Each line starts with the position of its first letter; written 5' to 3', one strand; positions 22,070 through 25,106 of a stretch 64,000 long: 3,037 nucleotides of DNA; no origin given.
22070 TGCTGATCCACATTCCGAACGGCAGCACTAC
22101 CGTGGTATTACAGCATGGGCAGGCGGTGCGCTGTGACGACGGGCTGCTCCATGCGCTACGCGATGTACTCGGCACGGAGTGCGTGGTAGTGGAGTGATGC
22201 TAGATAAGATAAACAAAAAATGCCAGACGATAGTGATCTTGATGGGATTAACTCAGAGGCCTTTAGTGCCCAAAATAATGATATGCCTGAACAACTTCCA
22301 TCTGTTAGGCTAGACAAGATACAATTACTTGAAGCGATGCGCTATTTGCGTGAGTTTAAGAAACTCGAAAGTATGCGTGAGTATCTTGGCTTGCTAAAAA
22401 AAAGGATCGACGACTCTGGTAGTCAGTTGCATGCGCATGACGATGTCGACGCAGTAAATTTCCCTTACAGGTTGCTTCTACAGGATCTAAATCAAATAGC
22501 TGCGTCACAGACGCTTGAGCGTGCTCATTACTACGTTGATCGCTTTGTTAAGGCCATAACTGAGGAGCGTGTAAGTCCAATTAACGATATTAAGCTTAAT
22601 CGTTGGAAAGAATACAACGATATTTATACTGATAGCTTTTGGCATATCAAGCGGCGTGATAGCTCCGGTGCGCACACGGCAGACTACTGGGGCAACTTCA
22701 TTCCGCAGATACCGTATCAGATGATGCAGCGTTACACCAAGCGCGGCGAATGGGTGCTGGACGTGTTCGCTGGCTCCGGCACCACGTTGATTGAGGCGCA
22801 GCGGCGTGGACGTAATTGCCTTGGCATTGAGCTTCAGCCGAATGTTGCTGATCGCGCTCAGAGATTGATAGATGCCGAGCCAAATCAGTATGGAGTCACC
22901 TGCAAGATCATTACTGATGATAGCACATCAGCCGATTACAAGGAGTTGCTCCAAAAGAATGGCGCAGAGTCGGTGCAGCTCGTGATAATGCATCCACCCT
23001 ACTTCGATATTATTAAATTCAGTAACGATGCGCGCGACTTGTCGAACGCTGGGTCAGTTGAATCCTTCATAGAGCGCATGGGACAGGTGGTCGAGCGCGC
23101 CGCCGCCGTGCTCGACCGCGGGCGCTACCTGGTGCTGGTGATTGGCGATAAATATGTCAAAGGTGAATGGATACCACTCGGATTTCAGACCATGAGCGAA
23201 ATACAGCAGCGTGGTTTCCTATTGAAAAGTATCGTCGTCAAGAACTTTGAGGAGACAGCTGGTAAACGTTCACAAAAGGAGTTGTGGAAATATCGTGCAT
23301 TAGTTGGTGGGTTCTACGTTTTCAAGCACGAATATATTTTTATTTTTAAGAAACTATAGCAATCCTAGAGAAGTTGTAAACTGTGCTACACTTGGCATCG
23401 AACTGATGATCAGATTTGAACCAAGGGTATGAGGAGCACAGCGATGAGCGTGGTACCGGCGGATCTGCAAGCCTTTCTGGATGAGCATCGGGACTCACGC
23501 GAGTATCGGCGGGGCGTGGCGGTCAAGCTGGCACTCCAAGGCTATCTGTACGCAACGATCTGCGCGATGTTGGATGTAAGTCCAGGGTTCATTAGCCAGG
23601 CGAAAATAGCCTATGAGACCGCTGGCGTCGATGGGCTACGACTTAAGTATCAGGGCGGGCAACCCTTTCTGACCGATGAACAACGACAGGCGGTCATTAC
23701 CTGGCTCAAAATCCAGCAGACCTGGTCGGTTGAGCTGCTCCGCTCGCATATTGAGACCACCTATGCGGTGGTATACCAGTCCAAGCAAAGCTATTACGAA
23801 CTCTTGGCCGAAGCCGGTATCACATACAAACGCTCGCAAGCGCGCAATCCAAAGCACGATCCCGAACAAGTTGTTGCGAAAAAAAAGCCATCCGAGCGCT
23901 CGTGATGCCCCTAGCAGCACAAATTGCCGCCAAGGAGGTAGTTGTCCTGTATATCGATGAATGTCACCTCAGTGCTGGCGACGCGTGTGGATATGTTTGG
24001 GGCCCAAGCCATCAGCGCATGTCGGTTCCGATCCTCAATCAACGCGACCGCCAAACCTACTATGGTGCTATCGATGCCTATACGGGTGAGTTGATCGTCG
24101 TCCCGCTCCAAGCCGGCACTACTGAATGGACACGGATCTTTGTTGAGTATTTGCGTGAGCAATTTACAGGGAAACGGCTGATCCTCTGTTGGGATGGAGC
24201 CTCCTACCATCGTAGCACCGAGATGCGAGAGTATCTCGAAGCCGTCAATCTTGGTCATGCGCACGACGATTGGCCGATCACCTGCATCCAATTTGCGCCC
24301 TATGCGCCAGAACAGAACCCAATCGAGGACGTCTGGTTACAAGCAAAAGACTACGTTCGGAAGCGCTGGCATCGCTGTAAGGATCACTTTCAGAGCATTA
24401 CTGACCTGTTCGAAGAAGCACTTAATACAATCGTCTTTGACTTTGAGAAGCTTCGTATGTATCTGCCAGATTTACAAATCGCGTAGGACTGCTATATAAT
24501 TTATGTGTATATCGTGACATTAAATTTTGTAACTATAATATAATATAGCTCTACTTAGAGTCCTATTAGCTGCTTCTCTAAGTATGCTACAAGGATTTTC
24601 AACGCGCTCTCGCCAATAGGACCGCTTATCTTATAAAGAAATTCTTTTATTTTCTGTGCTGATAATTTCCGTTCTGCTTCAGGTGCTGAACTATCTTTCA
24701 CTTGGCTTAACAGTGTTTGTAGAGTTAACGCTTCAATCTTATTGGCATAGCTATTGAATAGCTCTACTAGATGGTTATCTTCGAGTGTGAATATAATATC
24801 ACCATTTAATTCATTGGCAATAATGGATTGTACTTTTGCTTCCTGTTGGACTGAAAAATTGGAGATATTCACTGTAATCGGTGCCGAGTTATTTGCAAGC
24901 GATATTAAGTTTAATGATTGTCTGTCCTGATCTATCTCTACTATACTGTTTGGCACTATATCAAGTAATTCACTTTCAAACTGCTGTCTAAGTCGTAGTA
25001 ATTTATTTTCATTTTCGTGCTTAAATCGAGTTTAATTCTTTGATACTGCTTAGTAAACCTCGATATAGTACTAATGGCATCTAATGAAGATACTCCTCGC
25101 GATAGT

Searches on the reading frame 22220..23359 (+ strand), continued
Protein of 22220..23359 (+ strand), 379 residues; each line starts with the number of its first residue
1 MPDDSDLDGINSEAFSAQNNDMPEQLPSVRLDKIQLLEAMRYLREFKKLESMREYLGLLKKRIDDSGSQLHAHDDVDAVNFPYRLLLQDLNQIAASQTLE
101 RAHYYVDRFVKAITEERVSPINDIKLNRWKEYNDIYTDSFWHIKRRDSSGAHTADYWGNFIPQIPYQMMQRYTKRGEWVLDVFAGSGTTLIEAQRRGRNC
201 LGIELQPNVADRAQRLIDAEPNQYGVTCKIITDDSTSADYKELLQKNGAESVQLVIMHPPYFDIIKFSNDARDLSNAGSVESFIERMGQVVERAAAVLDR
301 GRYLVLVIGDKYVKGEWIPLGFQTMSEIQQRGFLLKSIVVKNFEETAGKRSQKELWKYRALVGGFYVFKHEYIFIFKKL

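Call 61: search_protein_families(library=pfam, proteins=[L040:8167-9318:+, L036:2722-3387:+, L038:8066-8962:+, L091:8113-9159:+, L069:8029-9141:+, L095:5116-6837:+, L056:4244-6889:+, L046:2848-6360:+, L054:6289-6909:+, L040:9435-10130:-], max_evalue=0.001)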
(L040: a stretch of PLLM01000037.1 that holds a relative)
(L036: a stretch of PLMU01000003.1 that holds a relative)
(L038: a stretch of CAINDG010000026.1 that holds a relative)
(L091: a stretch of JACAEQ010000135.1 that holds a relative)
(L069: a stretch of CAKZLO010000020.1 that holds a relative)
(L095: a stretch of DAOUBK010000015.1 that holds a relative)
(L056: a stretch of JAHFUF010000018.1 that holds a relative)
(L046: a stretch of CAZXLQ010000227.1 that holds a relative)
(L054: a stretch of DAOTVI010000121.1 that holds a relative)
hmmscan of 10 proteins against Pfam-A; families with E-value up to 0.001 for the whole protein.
L040:8167-9318:+ (383 aa): 0 families

L036:2722-3387:+ (221 aa): 1 family
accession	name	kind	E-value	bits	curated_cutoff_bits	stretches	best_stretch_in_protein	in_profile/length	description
PF05315.17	ICEA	-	7.4e-06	26.1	24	1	83-210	77-200/218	ICEA Protein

L038:8066-8962:+ (298 aa): 0 families

L091:8113-9159:+ (348 aa): 2 families
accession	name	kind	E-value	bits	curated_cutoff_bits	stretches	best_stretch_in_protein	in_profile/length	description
PF00288.32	GHMP_kinases_N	-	5.8e-13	49.3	22.3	1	103-173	17-87/87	GHMP kinases N terminal domain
PF08544.19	GHMP_kinases_C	-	1.9e-07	31.8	21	1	247-321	2-75/85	GHMP kinases C terminal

L069:8029-9141:+ (370 aa): 1 family
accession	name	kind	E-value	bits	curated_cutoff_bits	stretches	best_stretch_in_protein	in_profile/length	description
PF01208.23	URO-D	-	3.6e-27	95.7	23.9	1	119-366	96-345/346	Uroporphyrinogen decarboxylase (URO-D)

L095:5116-6837:+ (573 aa): 3 families
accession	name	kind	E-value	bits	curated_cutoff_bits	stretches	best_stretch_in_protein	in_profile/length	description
PF02776.23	TPP_enzyme_N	-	1.4e-36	125.3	26.8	1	1-116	1-118/119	Thiamine pyrophosphate enzyme, N-terminal TPP binding domain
PF02775.26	TPP_enzyme_C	-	2.5e-29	102.5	21.9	1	410-559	1-151/151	Thiamine pyrophosphate enzyme, C-terminal TPP binding domain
PF00205.28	TPP_enzyme_M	-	3.2e-17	63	30.4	1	229-350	8-137/137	Thiamine pyrophosphate enzyme, central domain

L056:4244-6889:+ (881 aa): 3 families
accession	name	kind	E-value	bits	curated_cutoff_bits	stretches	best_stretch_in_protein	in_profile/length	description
PF02896.24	PEP-utilizers_C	-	1.3e-81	274.5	22.8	1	521-869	6-291/293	PEP-utilising enzyme, PEP-binding domain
PF01326.24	PPDK_N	-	3.7e-53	181.3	27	3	71-299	83-225/328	Pyruvate phosphate dikinase, AMP/ATP-binding domain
PF00391.29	PEP-utilizers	-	1.5e-22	79.4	23.1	1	423-504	3-72/72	PEP-utilising enzyme, mobile domain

L046:2848-6360:+ (1170 aa): 1 family
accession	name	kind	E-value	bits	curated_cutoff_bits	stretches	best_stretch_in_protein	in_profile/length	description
PF11992.13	TgpA_N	-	0.00053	19.5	30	1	428-596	8-176/333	TgpA N-terminal domain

L054:6289-6909:+ (206 aa): 3 families
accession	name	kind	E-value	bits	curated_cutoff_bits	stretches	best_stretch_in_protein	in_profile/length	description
PF00702.32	Hydrolase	-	4.1e-20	73.4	26.4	1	3-179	1-191/191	haloacid dehalogenase-like hydrolase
PF13419.12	HAD_2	-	6.8e-14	52.8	23.8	1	6-182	1-175/178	Haloacid dehalogenase-like hydrolase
PF13242.12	Hydrolase_like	-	0.00033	21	22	1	141-186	3-49/75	HAD-hyrolase-like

L040:9435-10130:- (231 aa): 0 families

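Call 83: search_protein_families(library=padloc, proteins=[L010:7166-7798:+, L010:7784-8734:-, L006:1958-3835:+, L040:8167-9318:+, L038:8066-8962:+, L036:2722-3387:+], max_evalue=0.001)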
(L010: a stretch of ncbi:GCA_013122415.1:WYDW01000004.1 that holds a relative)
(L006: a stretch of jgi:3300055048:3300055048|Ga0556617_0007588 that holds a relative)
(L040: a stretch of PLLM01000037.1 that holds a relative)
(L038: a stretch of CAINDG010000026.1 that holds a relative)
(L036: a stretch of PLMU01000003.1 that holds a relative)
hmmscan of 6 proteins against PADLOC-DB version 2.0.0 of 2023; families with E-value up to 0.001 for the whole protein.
L010:7166-7798:+ (210 aa): 1 family
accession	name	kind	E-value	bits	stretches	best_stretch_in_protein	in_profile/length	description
PDLC03564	REase_II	-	2.2e-07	28.5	0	54-102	44-92/267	Type II restriction enzyme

L010:7784-8734:- (316 aa): 44 families (the best 25 are shown)
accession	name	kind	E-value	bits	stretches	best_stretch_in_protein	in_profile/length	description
PDLC03215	MTase_II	-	3.7e-103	343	1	21-300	51-328/331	Type II methyltransferase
PDLC03371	MTase_II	-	3.6e-27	93.5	2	210-295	170-254/260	Type II methyltransferase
PDLC03299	MTase_II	-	5.3e-18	63.5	2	223-293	188-257/296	Type II methyltransferase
PDLC03320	MTase_II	-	6e-18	63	1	214-304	196-285/289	Type II methyltransferase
PDLC03228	MTase_II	-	9.1e-18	62.9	2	206-293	124-205/227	Type II methyltransferase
PDLC03265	MTase_II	-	1.3e-17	62.2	2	207-288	246-323/333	Type II methyltransferase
PDLC03353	MTase_II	-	7e-15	53.3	2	225-293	183-250/260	Type II methyltransferase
PDLC03216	MTase_II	-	9.1e-15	52.5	1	231-302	194-264/364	Type II methyltransferase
PDLC03738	oMTase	-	1.5e-14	51.5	1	230-300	203-272/376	orphan methyltransferase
PDLC03387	MTase_II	-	1.2e-13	48.8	2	230-293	213-275/289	Type II methyltransferase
PDLC03350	MTase_II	-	1.3e-11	42.5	2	230-289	233-291/312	Type II methyltransferase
PDLC03321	MTase_II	-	1.5e-10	38.7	1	212-289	167-238/245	Type II methyltransferase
PDLC03300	MTase_II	-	1.2e-08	32.4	1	222-297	206-280/302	Type II methyltransferase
PDLC03241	MTase_II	-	1.4e-08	32.2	1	20-76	79-133/447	Type II methyltransferase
PDLC03224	MTase_II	-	9.9e-08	29.3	1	252-280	94-122/481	Type II methyltransferase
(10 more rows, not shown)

L006:1958-3835:+ (625 aa): 3 families
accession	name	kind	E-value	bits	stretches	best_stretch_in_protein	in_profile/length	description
PDLC03877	NsnA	-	3.3e-07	27.9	1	61-126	64-128/385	-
PDLC04027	PD-T4-2_A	-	2e-05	21.8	1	64-123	54-112/363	-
PDLC04709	PDC-M55C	-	0.0007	16.3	0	63-103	29-68/554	-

L040:8167-9318:+ (383 aa): 0 families

L038:8066-8962:+ (298 aa): 0 families

L036:2722-3387:+ (221 aa): 2 families
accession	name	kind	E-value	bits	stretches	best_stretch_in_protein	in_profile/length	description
PDLC03537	REase_II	-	8e-36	122.1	1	10-215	17-237/244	Type II restriction enzyme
PDLC01152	HTH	-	0.00067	17.5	0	11-54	5-50/63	HTH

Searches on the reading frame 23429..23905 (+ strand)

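Call 3: search_protein_families(library=pfam, proteins=[window:23429-23905:+], max_evalue=0.1)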
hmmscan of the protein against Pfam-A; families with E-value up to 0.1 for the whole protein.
window:23429-23905:+ (158 aa): 5 families
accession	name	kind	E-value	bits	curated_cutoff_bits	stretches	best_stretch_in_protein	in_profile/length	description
PF13592.12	HTH_33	-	2.2e-12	46.8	25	1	97-154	3-59/60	Winged helix-turn helix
PF13565.12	HTH_32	-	2.5e-08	34.8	33.7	1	61-123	8-70/73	Homeodomain-like domain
PF13384.12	HTH_23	-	1.5e-06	28.3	24.6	1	23-71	2-50/50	Homeodomain-like domain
PF13551.12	HTH_29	-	8.9e-06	26.1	28.1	1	30-87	3-64/64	Winged helix-turn helix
PF13518.12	HTH_28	-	3.6e-05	24.2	25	1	28-71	2-45/52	Helix-turn-helix domain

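Call 5: search_protein_families(library=ncbifam, proteins=[window:23429-23905:+], max_evalue=0.1)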
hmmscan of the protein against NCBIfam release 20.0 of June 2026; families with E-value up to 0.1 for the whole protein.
window:23429-23905:+ (158 aa): 2 families
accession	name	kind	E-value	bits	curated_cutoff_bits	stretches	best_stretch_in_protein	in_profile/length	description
NF033545.0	transpos_IS630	equivalog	1.6e-17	63.9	100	1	27-150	1-129/299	IS630 family transposase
NF033577.2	transpos_IS481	equivalog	0.00027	20.6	224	1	32-140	6-116/284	IS481 family transposase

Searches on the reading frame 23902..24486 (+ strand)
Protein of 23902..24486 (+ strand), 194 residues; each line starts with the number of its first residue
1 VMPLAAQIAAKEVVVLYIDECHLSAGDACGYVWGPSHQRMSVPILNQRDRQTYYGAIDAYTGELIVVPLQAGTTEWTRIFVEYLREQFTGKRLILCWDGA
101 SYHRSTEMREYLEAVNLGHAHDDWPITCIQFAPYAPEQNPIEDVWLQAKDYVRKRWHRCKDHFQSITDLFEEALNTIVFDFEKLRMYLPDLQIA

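Call 3: search_protein_families(library=pfam, proteins=[window:23902-24486:+], max_evalue=0.1)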
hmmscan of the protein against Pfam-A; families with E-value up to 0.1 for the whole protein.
window:23902-24486:+ (194 aa): 1 family
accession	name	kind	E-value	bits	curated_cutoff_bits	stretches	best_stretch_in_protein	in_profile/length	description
PF13358.12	DDE_3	-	7.7e-18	65.2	28.6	1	15-163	2-145/146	DDE superfamily endonuclease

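Call 5: search_protein_families(library=ncbifam, proteins=[window:23902-24486:+], max_evalue=0.1)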
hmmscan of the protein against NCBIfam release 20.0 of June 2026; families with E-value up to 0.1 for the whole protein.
window:23902-24486:+ (194 aa): 1 family
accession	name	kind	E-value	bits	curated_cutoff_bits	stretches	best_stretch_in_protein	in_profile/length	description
NF033545.0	transpos_IS630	equivalog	2.9e-30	105.7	100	1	10-170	141-295/299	IS630 family transposase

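Call 85: find_encoding_contigs(protein=window:23902-24486:+, flank=3000, max_places=8)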
Protein window:23902-24486:+ (194 aa): no gene with exactly this product is on record in the collection.

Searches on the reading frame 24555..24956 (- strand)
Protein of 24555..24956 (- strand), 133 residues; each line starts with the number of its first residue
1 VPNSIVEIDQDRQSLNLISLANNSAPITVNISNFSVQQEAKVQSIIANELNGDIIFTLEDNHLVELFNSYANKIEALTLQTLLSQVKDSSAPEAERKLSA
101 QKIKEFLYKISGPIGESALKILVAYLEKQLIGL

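Call 3: search_protein_families(library=pfam, proteins=[window:24555-24956:-], max_evalue=0.1)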
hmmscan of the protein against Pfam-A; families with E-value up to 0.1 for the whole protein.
window:24555-24956:- (133 aa): 0 families

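Call 4: search_protein_families(library=padloc, proteins=[window:24555-24956:-], max_evalue=1)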
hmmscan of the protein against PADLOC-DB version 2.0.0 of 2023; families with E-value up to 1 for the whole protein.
window:24555-24956:- (133 aa): 1 family
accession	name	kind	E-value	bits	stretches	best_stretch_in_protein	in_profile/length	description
PDLC03563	REase_II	-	0.0013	15.7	1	41-109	43-115/366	Type II restriction enzyme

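Call 5: search_protein_families(library=ncbifam, proteins=[window:24555-24956:-], max_evalue=0.1)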
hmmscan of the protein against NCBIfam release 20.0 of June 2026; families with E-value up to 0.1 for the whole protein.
window:24555-24956:- (133 aa): 1 family
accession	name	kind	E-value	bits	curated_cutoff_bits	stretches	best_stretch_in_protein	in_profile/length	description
TIGR00624.1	tag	subfamily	0.083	12.6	232.5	1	36-109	85-152/179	DNA-3-methyladenine glycosylase I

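Call 8: search_protein_families(library=phrogs, proteins=[window:24555-24956:-], max_evalue=1)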
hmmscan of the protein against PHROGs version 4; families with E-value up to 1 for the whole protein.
window:24555-24956:- (133 aa): 1 family
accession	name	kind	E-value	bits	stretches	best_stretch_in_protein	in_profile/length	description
phrog_7897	-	unknown function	0.17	12.2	1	4-87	160-243/327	-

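Call 10: search_solved_structures(query=window:24555-24956:-, max_evalue=10)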
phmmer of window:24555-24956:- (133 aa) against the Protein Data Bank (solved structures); distinct sequences matched with E-value up to 10: 9.
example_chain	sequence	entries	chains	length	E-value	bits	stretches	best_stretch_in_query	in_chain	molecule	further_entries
3mve_A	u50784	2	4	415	0.12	15.9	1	14-79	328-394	UPF0255 protein VV1_0328 | UPF0255 protein frsA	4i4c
3our_A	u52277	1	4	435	0.12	15.8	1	14-79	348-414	UPF0255 protein VV1_0328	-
4r8u_B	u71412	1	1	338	0.12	15.8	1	59-109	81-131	DNA polymerase IV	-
4r8u_A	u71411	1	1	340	0.13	15.8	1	59-109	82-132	DNA polymerase IV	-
6juq_A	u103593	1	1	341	0.13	15.8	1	59-109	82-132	DNA polymerase IV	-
6jup_F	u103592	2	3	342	0.13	15.8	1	59-109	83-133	DNA polymerase IV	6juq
4irc_F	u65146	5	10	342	0.13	15.7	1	59-109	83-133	DNA polymerase IV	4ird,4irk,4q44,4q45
4ir1_F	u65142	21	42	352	0.13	15.7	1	59-109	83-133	DNA polymerase IV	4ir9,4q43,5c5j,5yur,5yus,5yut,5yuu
7pq4_A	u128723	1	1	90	1.8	12.1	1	9-71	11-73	Arginine-specific cysteine proteinase (Arg-gingipain)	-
